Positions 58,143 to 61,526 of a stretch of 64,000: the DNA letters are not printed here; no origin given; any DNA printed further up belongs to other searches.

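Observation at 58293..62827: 1028-aa fusion of an O-antigen-ligase/Wzy-like domain to a GT-C-like domain, followed by a second GT-C-like gene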

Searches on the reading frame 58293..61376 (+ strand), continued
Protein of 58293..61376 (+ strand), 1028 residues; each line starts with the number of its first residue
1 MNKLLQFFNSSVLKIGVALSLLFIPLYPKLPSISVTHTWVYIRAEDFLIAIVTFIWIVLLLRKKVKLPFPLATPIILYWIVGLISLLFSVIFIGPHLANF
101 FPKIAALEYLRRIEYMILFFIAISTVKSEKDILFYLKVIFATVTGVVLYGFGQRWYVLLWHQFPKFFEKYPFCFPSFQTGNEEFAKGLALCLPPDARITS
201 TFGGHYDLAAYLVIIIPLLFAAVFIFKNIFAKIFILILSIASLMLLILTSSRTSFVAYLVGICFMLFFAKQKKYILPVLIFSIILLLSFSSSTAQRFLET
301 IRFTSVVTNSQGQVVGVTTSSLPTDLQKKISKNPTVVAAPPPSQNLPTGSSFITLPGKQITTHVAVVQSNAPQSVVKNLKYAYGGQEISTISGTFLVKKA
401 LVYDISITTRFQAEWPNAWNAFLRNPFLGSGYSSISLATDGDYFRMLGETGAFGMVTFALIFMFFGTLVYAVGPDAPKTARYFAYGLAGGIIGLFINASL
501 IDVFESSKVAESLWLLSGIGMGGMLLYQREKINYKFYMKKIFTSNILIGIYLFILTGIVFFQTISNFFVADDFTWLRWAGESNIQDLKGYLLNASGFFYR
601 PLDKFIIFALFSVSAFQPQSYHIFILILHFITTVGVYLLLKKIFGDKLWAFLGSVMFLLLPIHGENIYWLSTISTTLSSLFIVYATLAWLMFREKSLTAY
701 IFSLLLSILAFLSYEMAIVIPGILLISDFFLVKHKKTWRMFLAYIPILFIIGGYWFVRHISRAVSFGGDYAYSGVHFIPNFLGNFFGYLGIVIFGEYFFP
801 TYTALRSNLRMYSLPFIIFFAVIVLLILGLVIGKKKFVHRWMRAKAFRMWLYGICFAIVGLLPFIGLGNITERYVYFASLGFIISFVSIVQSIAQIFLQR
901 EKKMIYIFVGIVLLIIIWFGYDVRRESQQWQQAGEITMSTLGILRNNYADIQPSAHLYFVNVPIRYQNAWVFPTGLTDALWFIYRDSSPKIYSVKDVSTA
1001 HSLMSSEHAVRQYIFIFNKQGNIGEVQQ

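Call 25: find_related_loci(query=A1, collection=genome_contigs, flank=8000)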
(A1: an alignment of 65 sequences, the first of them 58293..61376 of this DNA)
Query A1 (1028 aa) in genome_contigs; peptide patterns used: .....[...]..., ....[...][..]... (x = any residue, [..] = any of these).
246 stretches matched a pattern; 215 encode a relative of the query (tblastn E <= 1e-3); the best 80 are kept; 80 distinct loci.
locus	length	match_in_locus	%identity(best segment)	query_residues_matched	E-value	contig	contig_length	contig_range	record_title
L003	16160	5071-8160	60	1-1026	0e+0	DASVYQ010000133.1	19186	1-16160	MAG TPA_asm: Patescibacteria group bacterium isolate SMAG_U2606 k141_870000, whole genome shotgun sequence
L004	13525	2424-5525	54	1-1027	0e+0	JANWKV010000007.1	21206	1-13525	MAG: Candidatus Microgenomates bacterium isolate CRAIB_MAG102 c_000000004280, whole genome shotgun sequence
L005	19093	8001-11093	52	1-1027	0e+0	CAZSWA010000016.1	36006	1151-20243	MAG TPA_asm: uncultured Gammaproteobacteria bacterium isolate SRP272529_co1_257 genome assembly, contig: NODE_1649_lengt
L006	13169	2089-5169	51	1-1027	0e+0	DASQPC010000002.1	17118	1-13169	MAG TPA_asm: Candidatus Methylomirabilota bacterium isolate SMAG_U10819 k141_221873, whole genome shotgun sequence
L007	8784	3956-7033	50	1-1027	0e+0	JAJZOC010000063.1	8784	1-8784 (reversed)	MAG: bacterium isolate MAS4.bin4 NODE_10099_length_8784_cov_2.868199, whole genome shotgun sequence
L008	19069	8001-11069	49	1-1027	0e+0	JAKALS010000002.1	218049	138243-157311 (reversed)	MAG: bacterium isolate WY5.bin132 NODE_67_length_218049_cov_6.550582, whole genome shotgun sequence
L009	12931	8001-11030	48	1-1023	0e+0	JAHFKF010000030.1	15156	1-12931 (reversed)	MAG: Candidatus Levyibacteriota bacterium isolate nzgw403 NODE_2537_length_15157_cov_4.008313, whole genome shotgun sequ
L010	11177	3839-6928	49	1-1027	0e+0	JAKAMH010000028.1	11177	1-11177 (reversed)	MAG: bacterium isolate WY5.bin164 NODE_10202_length_11177_cov_1.083620, whole genome shotgun sequence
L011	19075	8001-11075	47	1-1025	0e+0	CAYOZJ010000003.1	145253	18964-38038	MAG TPA_asm: uncultured Gammaproteobacteria bacterium isolate SRP200132_co1_666 genome assembly, contig: NODE_96_length_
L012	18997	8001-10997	49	1-1001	0e+0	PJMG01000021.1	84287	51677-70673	MAG: Candidatus Levyibacteriota bacterium isolate Amazon_FNV_2010_10_8_1 contig_75_12646742_length_84287_multi_4_in_0_ou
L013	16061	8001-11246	48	1-1028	0e+0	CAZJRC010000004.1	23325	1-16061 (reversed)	MAG TPA_asm: uncultured Gammaproteobacteria bacterium isolate binchicken_co251_951 genome assembly, contig: NODE_2975_le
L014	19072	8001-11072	47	1-1027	0e+0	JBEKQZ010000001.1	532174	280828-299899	MAG: Candidatus Levyibacteriota bacterium isolate SPRUCE 49 SPRUCE_49_1, whole genome shotgun sequence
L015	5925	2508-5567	48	1-1027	0e+0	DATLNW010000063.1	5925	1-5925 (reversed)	MAG TPA_asm: Lysobacterales bacterium isolate SMAG_U13810 k141_4449177, whole genome shotgun sequence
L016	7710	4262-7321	48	1-1027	0e+0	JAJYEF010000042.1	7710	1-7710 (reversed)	MAG: bacterium isolate DBS1-1.bin22 NODE_18111_length_7710_cov_2.424634, whole genome shotgun sequence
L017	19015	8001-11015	48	20-1025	0e+0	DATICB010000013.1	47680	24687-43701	MAG TPA_asm: Patescibacteria group bacterium isolate SMAG_U16305 k141_433450, whole genome shotgun sequence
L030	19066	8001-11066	50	9-1028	0e+0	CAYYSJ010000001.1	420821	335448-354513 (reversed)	MAG TPA_asm: uncultured Gammaproteobacteria bacterium isolate SRP272529_co1_214 genome assembly, contig: NODE_3_length_4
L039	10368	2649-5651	39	1-1000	0e+0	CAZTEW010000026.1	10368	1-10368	MAG TPA_asm: uncultured Gammaproteobacteria bacterium isolate binchicken_co266_151 genome assembly, contig: NODE_11947_l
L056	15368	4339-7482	38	1-1028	0e+0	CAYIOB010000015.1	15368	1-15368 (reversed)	MAG TPA_asm: uncultured Gammaproteobacteria bacterium isolate ERP119705_co25_644 genome assembly, contig: NODE_2755_leng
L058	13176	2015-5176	36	1-1028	0e+0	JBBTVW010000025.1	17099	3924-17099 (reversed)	MAG: Patescibacteria group bacterium isolate H43-bin095_1 H43_bin095_1_000000000025, whole genome shotgun sequence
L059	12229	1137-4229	48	1-1028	0e+0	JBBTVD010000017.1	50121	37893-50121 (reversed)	MAG: Patescibacteria group bacterium isolate H14-bin010_1 H14_bin010_1_000000000017, whole genome shotgun sequence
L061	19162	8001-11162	35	1-1028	0e+0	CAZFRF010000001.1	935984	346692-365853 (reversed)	MAG TPA_asm: uncultured Gammaproteobacteria bacterium isolate SRP292972_co1_100 genome assembly, contig: NODE_5_length_9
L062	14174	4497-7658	35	1-1028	0e+0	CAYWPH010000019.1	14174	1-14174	MAG TPA_asm: uncultured Gammaproteobacteria bacterium isolate SRP302447_co3_825 genome assembly, contig: NODE_11943_leng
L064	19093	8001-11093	36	25-1028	2e-179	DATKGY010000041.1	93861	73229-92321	MAG TPA_asm: Patescibacteria group bacterium isolate SMAG_U14563 k141_66149, whole genome shotgun sequence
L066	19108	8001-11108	36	21-1028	4e-179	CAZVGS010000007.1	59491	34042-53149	MAG TPA_asm: uncultured Gammaproteobacteria bacterium isolate binchicken_co16_182 genome assembly, contig: NODE_866_leng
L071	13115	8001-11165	34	1-1028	3e-178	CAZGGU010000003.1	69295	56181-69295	MAG TPA_asm: uncultured Gammaproteobacteria bacterium isolate SRP292972_co1_102 genome assembly, contig: NODE_300_length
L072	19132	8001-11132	36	17-1028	3e-177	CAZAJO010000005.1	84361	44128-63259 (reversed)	MAG TPA_asm: uncultured Gammaproteobacteria bacterium isolate SRP342105_co1_429 genome assembly, contig: NODE_347_length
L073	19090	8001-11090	35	3-1028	6e-177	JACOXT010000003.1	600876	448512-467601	MAG: Candidatus Levyibacteriota bacterium isolate NC_groundwater_160_Ag_S-0.1um_36_20 S4_GD2017_2_S1_scaffold_58, whole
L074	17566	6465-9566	50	1-1028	0e+0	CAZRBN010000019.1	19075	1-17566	MAG TPA_asm: uncultured Gammaproteobacteria bacterium isolate SRP272529_co1_183 genome assembly, contig: NODE_4762_lengt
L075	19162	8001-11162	34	1-1028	1e-176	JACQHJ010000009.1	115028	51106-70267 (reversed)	MAG: Candidatus Levyibacteriota bacterium isolate NC_groundwater_1096_Ag_S2p5_37_166 S_2p5_S6_coassembly_k141_5103421, w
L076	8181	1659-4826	35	1-1028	7e-177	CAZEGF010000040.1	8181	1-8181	MAG TPA_asm: uncultured Gammaproteobacteria bacterium isolate SRP135725_co2_582 genome assembly, contig: k141_3375677, w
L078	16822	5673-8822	34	23-1028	1e-175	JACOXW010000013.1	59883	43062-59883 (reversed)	MAG: Candidatus Levyibacteriota bacterium isolate NC_groundwater_163_Ag_S-0.1um_40_14 S4_GD2017_2_S1_scaffold_741, whole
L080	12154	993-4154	35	1-1028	5e-175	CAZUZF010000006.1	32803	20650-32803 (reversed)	MAG TPA_asm: uncultured Gammaproteobacteria bacterium isolate binchicken_co38_1268 genome assembly, contig: NODE_2792_le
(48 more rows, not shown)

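Call 28: fold_search(model_id=the predicted structure, library=pdb)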
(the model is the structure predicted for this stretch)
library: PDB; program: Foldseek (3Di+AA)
matches with E <= 10: 46; with E <= 0.001: 3
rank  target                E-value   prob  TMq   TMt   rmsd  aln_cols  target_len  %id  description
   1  8b6l_I                2.3e-04  1.00  0.29  0.41  14.4       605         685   12  Subtomogram average of the human Sec61-TRAP-OSTA-translocon (released 2022-12-07)
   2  8agc_A                8.9e-04  1.00  0.27  0.37  15.6       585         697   13  Structure of yeast oligosaccharylransferase complex with lipid-linked oligosaccharide and non-acceptor peptide bound (released 2022-12-07)
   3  9n9j_I                9.3e-04  1.00  0.26  0.37  16.7       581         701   12  Structure of a GRP94 folding intermediate engaged with a CCDC134- and FKBP11-bound secretory translocon (released 2025-11-19)
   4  7tpg_B                4.3e-03  1.00  0.28  0.62   8.3       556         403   12  Single-Particle Cryo-EM Structure of the WaaL O-antigen ligase in its ligand bound state (released 2022-04-06)
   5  6s7t_A                4.7e-03  1.00  0.28  0.39  15.6       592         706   10  Cryo-EM structure of human oligosaccharyltransferase complex OST-B (released 2019-12-18)
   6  5f15                  4.7e-03  1.00  0.25  0.42  12.1       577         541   12  Crystal Structure of ArnT from Cupriavidus metallidurans bound to Undecaprenyl phosphate (released 2016-02-17)
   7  8pn9_A                7.2e-03  1.00  0.26  0.39  16.5       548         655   12  Structure of human oligosaccharyltransferase OST-A complex bound to NGI-1 (released 2024-05-08)
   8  7oci_F                1.7e-02  1.00  0.26  0.39  11.2       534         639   12  Cryo-EM structure of yeast Ost6p containing oligosaccharyltransferase complex (released 2022-02-16)
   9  6s7o_A                2.1e-02  1.00  0.27  0.40  15.1       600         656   12  Cryo-EM structure of human oligosaccharyltransferase complex OST-A (released 2019-12-18)
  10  5ezm                  2.1e-02  1.00  0.25  0.44  12.3       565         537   13  Crystal Structure of ArnT from Cupriavidus metallidurans in the apo state (released 2016-02-17)
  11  3rce_A                2.5e-02  1.00  0.23  0.33  10.7       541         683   12  Bacterial oligosaccharyltransferase PglB (released 2011-06-15)
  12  8age_A                2.6e-02  1.00  0.28  0.42  12.4       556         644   11  Structure of yeast oligosaccharylransferase complex with acceptor peptide bound (released 2022-12-07)
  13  9e6i_B                2.7e-02  1.00  0.17  0.23   8.1       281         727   14  Cryo-EM structure of Saccharomyces cerevisiae Pmt4-Ccw5 complex (released 2025-10-15)
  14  9e61_B                3.1e-02  1.00  0.17  0.23   8.1       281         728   13  Cryo-EM structure of Saccharomyces cerevisiae Pmt4 apo form (released 2025-10-15)
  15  9e61_A                3.2e-02  1.00  0.17  0.23   8.3       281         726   14  Cryo-EM structure of Saccharomyces cerevisiae Pmt4 apo form (released 2025-10-15)
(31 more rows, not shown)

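Call 55: search_protein_families(library=pfam, proteins=[P0003, P0007, P0010, P0041, P0060, P0084], max_evalue=0.05)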
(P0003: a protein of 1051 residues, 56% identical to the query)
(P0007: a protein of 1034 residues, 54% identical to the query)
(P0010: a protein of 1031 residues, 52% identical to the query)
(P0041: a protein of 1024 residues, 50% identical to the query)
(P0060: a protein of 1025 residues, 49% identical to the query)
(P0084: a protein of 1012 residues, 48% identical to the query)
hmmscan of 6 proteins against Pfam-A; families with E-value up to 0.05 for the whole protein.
P0003 (1051 aa): 1 family
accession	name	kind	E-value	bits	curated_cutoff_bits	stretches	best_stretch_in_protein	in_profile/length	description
PF04932.20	Wzy_C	-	9.6e-06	25.9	31.7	2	425-480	78-149/149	O-Antigen ligase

P0007 (1034 aa): 1 family
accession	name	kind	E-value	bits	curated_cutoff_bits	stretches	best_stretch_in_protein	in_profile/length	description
PF04932.20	Wzy_C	-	4.6e-06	26.9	31.7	2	241-302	5-67/149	O-Antigen ligase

P0010 (1031 aa): 1 family
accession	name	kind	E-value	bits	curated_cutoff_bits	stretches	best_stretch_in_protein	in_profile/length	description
PF04932.20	Wzy_C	-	1.1e-06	28.9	31.7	2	406-461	78-149/149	O-Antigen ligase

P0041 (1024 aa): 4 families
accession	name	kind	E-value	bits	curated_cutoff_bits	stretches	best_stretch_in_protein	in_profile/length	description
PF10131.15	PTPS_related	-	5.1e-07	29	26.4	1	616-761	24-174/621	6-pyruvoyl-tetrahydropterin synthase related domain; membrane protein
PF13231.12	PMT_2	-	0.00019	22.1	26.1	1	611-750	17-153/160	Dolichyl-phosphate-mannose-protein mannosyltransferase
PF04932.20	Wzy_C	-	0.00067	19.9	31.7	2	401-456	78-149/149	O-Antigen ligase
PF12943.12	DUF3839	-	0.0021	18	22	1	887-936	123-172/242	Protein of unknown function (DUF3839)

P0060 (1025 aa): 1 family
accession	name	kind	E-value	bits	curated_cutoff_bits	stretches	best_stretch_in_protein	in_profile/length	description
PF04932.20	Wzy_C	-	4.4e-06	27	31.7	1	238-455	2-149/149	O-Antigen ligase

P0084 (1012 aa): 1 family
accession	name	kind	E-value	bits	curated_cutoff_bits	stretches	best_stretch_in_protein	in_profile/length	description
PF04932.20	Wzy_C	-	3e-06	27.5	31.7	1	237-450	1-149/149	O-Antigen ligase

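Call 85: find_encoding_contigs(protein=P0058, flank=10000, max_places=1)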
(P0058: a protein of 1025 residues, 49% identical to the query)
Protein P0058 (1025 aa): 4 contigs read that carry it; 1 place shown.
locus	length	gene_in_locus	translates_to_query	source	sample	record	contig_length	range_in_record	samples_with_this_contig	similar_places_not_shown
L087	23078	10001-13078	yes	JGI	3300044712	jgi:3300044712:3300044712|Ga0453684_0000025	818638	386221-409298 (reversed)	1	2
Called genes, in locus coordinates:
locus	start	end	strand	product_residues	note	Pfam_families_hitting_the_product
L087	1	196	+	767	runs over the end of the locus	-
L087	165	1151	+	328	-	-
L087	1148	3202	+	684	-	-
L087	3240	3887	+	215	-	PF01209:Ubie_methyltran (weak), PF13489:Methyltransf_23, PF13847:Methyltransf_31, PF08241:Methyltransf_11, PF08242:Methyltransf_12 (weak), PF13649:Methyltransf_25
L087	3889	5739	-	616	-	-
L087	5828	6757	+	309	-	PF00535:Glycos_transf_2, PF10111:Glyco_tranf_2_2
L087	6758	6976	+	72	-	-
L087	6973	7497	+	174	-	PF13439:Glyco_transf_4 (weak)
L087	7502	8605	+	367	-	PF20706:GT4-conflict, PF00534:Glycos_transf_1, PF13692:Glyco_trans_1_4, PF13524:Glyco_trans_1_2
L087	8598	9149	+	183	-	PF00132:Hexapep, PF14602:Hexapep_2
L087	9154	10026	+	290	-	PF00535:Glycos_transf_2, PF10111:Glyco_tranf_2_2, PF13641:Glyco_tranf_2_3, PF13506:Glyco_transf_21 (faint), PF13632:Glyco_trans_2_3 (weak)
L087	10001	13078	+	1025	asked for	-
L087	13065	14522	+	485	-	PF13231:PMT_2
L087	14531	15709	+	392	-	PF13439:Glyco_transf_4, PF00534:Glycos_transf_1, PF13692:Glyco_trans_1_4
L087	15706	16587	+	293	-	PF00535:Glycos_transf_2, PF13641:Glyco_tranf_2_3, PF13632:Glyco_trans_2_3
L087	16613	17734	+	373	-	PF13439:Glyco_transf_4, PF20706:GT4-conflict (weak), PF00534:Glycos_transf_1, PF13692:Glyco_trans_1_4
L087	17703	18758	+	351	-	PF00534:Glycos_transf_1, PF13692:Glyco_trans_1_4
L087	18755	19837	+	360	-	PF00483:NTP_transferase, PF22640:ManC_GMP_beta-helix (weak)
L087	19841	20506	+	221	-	PF02397:Bac_transf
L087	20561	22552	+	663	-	PF13196:DUF4012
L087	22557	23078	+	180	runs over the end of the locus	PF11967:RecO_N, PF02565:RecO_C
